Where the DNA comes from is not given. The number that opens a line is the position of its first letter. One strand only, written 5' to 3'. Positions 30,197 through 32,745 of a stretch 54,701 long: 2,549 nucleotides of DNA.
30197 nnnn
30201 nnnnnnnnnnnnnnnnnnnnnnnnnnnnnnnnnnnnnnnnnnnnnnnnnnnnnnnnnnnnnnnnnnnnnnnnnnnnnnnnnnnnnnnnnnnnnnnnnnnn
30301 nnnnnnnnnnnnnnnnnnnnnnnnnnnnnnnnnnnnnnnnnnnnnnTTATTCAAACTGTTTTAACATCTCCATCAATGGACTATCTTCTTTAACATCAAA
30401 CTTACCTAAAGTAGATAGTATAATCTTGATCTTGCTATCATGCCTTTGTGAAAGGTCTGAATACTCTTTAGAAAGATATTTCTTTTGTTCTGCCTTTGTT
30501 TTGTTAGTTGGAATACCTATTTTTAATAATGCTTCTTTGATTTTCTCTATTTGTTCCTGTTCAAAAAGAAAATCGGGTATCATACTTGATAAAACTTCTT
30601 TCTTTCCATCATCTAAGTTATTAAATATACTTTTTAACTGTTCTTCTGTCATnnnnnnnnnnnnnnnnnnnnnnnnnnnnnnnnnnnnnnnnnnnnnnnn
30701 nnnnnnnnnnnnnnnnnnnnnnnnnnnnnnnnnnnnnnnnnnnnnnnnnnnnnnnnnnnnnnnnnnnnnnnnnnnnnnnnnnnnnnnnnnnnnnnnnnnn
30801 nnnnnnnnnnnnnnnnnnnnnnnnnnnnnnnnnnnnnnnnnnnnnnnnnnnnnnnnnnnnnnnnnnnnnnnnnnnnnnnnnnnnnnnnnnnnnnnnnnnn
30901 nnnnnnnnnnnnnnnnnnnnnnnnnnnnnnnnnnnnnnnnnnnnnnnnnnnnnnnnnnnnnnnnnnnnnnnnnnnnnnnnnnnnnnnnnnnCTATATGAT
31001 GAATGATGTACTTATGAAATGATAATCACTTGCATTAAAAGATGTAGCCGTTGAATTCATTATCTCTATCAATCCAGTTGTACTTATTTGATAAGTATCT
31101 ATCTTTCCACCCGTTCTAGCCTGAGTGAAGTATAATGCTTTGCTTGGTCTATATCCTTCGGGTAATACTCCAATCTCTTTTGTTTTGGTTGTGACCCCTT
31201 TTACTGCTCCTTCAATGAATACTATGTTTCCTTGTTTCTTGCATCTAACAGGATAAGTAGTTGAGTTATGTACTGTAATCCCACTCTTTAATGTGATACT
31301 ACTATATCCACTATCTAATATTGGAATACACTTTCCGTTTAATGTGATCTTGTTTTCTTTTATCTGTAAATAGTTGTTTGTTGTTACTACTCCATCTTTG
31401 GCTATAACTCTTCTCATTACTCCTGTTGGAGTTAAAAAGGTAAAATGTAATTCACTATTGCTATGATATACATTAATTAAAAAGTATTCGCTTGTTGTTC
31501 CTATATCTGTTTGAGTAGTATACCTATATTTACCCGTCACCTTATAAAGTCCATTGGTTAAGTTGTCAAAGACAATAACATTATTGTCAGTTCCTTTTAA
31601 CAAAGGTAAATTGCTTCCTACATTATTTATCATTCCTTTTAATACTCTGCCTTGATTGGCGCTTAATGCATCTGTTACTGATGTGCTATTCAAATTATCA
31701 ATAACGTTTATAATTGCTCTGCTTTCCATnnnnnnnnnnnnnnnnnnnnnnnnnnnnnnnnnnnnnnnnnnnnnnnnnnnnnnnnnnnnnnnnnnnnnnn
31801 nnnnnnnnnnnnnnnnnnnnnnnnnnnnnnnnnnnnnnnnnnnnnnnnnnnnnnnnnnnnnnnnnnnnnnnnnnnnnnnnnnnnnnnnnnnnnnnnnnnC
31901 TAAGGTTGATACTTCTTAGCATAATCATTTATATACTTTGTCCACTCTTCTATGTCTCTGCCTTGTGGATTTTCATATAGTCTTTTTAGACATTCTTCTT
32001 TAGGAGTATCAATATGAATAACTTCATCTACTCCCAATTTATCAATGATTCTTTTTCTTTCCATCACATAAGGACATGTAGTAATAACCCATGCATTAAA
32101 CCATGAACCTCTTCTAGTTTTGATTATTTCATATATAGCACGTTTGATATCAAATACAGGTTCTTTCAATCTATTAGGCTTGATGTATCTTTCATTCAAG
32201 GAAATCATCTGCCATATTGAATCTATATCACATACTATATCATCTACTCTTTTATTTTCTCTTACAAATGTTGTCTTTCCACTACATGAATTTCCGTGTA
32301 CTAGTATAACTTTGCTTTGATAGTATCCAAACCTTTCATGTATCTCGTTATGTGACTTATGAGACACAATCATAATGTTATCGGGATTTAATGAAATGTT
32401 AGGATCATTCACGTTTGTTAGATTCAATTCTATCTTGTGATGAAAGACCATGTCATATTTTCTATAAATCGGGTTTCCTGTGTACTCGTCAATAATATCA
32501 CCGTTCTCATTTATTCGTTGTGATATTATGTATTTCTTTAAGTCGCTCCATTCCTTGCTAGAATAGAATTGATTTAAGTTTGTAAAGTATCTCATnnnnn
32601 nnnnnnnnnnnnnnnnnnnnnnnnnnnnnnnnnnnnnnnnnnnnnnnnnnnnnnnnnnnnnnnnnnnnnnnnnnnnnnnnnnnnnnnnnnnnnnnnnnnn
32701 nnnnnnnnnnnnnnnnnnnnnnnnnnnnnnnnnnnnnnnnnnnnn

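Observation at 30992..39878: Receptor-binding, tail-fibre, esterase and endolysin block inserted between the early region and the terminase, uncoupled from the holin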

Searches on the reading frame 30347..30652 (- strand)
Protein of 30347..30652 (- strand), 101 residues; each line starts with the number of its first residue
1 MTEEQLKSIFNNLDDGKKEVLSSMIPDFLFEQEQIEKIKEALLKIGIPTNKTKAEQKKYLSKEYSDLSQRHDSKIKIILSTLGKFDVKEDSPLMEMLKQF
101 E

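Call 9: search_protein_families(library=pfam, proteins=[window:30347-30652:-], max_evalue=0.01)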
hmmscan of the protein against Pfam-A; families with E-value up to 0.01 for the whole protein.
window:30347-30652:- (101 aa): 0 families

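Call 10: search_protein_families(library=phrogs, proteins=[window:30347-30652:-], max_evalue=0.01)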
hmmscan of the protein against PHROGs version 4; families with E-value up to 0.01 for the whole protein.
window:30347-30652:- (101 aa): 1 family
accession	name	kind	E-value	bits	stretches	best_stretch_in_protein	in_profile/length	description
phrog_1066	-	unknown function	0.00025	22.1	1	4-98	18-116/119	-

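Call 62: search_solved_structures(query=A5, max_evalue=5)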
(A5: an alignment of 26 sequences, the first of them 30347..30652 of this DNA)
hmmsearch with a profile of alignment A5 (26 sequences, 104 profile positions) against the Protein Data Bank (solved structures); distinct sequences matched with E-value up to 5: 7.
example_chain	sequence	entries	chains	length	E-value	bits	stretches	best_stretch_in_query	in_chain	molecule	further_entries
5yaa_A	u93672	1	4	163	0.19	15.2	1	60-102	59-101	Meiosis regulator and mRNA stability factor 1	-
6fdl_A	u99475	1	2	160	0.21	15.1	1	60-102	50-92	Meiosis regulator and mRNA stability factor 1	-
8s89_A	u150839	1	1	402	0.21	15.1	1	3-75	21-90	DE NOVO PROTEIN P400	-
6w1s_F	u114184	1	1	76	0.34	14.4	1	30-73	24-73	Mediator of RNA polymerase II transcription subunit 9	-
8t9n_A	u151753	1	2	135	0.86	13.2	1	8-82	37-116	Anti-sigma-I factor RsgI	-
7o92_A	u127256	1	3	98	2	12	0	21-63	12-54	hypothetical protein UY81_C0065G0003 residues 18-54 from Candidatus Giovannonibacteria bac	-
7zet_A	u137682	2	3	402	2.7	11.6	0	50-101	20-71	Clusterin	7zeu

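Call 63: search_protein_families(library=pfam, alignment_id=A5, max_evalue=0.1)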
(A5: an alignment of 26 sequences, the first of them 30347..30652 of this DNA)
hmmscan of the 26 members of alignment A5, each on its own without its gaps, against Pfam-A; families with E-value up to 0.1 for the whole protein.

A. member 1, window:30347-30652:- (101 aa): 2 families
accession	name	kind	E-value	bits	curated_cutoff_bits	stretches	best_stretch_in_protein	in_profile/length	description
PF03979.19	Sigma70_r1_1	-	0.025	15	22.5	1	24-71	28-74/81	Sigma-70 factor, region 1.1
PF24697.1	DUF7661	-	0.047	14.2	27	0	8-33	21-46/70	Domain of unknown function (DUF7661)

B. families by the number of members that match (of 26 scanned): 21 families
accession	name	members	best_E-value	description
PF15556.11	Zwint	3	0.00051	ZW10 interactor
PF16740.10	SKA2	2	0.014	Spindle and kinetochore-associated protein 2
PF23723.1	TPR_EDRF1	2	0.021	Erythroid differentiation-related factor 1-like, TPR repeats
PF20984.2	PT26-6P_helical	1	0.0048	PT26-6P, helical domain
PF17315.7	FMP23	1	0.015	Found in mitochondrial proteome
PF03979.19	Sigma70_r1_1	1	0.025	Sigma-70 factor, region 1.1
PF08393.18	DHC_N2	1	0.04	Dynein heavy chain, N-terminal region 2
PF16313.11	DUF4953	1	0.041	Met-zincin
PF19753.4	DUF6240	1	0.045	Family of unknown function (DUF6240)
PF24697.1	DUF7661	1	0.047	Domain of unknown function (DUF7661)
PF02016.21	Peptidase_S66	1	0.048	LD-carboxypeptidase N-terminal domain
PF05600.17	CDK5RAP3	1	0.049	CDK5 regulatory subunit-associated protein 3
PF14953.11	DUF4504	1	0.051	Domain of unknown function (DUF4504)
PF18110.6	BRCC36_C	1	0.054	BRCC36 C-terminal helical domain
PF21127.4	ATG1-like_MIT2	1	0.057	ATG1-like, MIT domain 2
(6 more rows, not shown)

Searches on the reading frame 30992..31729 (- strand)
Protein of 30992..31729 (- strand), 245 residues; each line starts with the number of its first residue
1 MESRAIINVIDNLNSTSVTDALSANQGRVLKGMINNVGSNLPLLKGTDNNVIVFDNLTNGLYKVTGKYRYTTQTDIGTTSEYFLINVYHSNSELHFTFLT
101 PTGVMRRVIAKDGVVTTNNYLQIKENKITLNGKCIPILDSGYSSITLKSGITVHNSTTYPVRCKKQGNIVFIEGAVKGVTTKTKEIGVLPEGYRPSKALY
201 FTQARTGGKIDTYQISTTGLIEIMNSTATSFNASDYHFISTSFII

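Call 5: search_protein_families(library=pfam, proteins=[window:30992-31729:-], max_evalue=0.01)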
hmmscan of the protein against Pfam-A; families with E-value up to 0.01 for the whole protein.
window:30992-31729:- (245 aa): 1 family
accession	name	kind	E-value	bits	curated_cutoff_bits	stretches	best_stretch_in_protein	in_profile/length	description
PF22337.1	Phage_fiber_rpt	-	1.4e-12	47.5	27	1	9-37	1-29/34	Phage tail fiber repeats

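Call 6: search_protein_families(library=phrogs, proteins=[window:30992-31729:-], max_evalue=0.01)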
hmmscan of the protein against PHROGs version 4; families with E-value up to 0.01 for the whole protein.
window:30992-31729:- (245 aa): 6 families
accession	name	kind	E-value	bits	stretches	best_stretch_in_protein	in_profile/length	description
phrog_3285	-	tail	7.8e-09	35.9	1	66-237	311-477/491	minor tail protein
phrog_3639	-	tail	2.1e-07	31.4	1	25-241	251-470/474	minor tail protein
phrog_24819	-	unknown function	5.1e-07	29.2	1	7-76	240-306/823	-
phrog_3971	-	unknown function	2.8e-05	24.3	1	139-228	206-301/331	-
phrog_25379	-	tail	0.00015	22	1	7-31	72-96/384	tail protein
phrog_9468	-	unknown function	0.00026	21.9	1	183-244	66-126/127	-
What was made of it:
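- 30992..31729 (-): M: RBP paralog of K, 245 aa, with an N-terminal Phage_fiber_rpt. It occupies slot 2 between HNH and the 101-aa gene. PHROG minor-tail hits (call 6).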

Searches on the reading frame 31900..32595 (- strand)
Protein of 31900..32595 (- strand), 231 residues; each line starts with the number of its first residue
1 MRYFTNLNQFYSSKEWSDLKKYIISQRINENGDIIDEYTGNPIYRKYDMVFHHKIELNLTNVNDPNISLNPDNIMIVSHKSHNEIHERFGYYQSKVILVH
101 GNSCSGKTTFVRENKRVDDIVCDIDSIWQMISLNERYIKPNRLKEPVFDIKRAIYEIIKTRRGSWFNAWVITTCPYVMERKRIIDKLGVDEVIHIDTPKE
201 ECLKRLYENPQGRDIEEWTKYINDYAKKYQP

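Call 9: search_protein_families(library=pfam, proteins=[window:31900-32595:-], max_evalue=0.01)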
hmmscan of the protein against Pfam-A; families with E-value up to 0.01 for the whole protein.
window:31900-32595:- (231 aa): 3 families
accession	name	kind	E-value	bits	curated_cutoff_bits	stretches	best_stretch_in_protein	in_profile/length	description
PF13238.12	AAA_18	-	0.00063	20.6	29.4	1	97-210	1-112/128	AAA domain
PF13671.12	AAA_33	-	0.00075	20.2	27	1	96-206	1-115/143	AAA domain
PF01712.25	dNK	-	0.0093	16.2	27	0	182-229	115-163/203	Deoxynucleoside kinase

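Call 10: search_protein_families(library=phrogs, proteins=[window:31900-32595:-], max_evalue=0.01)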
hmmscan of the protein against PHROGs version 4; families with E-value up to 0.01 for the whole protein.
window:31900-32595:- (231 aa): 8 families
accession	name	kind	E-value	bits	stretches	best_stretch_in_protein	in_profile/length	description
phrog_4581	-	head and packaging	7.7e-38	131.9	1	7-229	44-259/395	terminase small subunit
phrog_9644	-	head and packaging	1.7e-08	35.2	1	95-227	3-132/341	head maturation protease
phrog_119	-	DNA, RNA and nucleotide metabolism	4.7e-08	33.3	1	5-95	180-264/443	HNH endonuclease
phrog_4321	-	DNA, RNA and nucleotide metabolism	3.7e-06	27.8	1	8-86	40-113/135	HNH endonuclease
phrog_2071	-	other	4e-06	27.8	1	94-175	16-91/282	ATPase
phrog_144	-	DNA, RNA and nucleotide metabolism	1e-05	26.3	1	8-88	64-135/175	HNH endonuclease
phrog_19196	-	unknown function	7.8e-05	23.5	1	93-160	13-80/165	-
phrog_761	-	other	0.005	17.5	0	94-112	19-37/362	thymidylate kinase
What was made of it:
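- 31900..32595 (-): L: HNH endonuclease fused to a P-loop kinase-like domain, 231 aa. A packaging-backbone gene that separates cargo slots 1 and 2. phrog_4581 at 7.7e-38, phrog_119 HNH, and weak AAA_18/AAA_33 hits (calls 9, 10).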
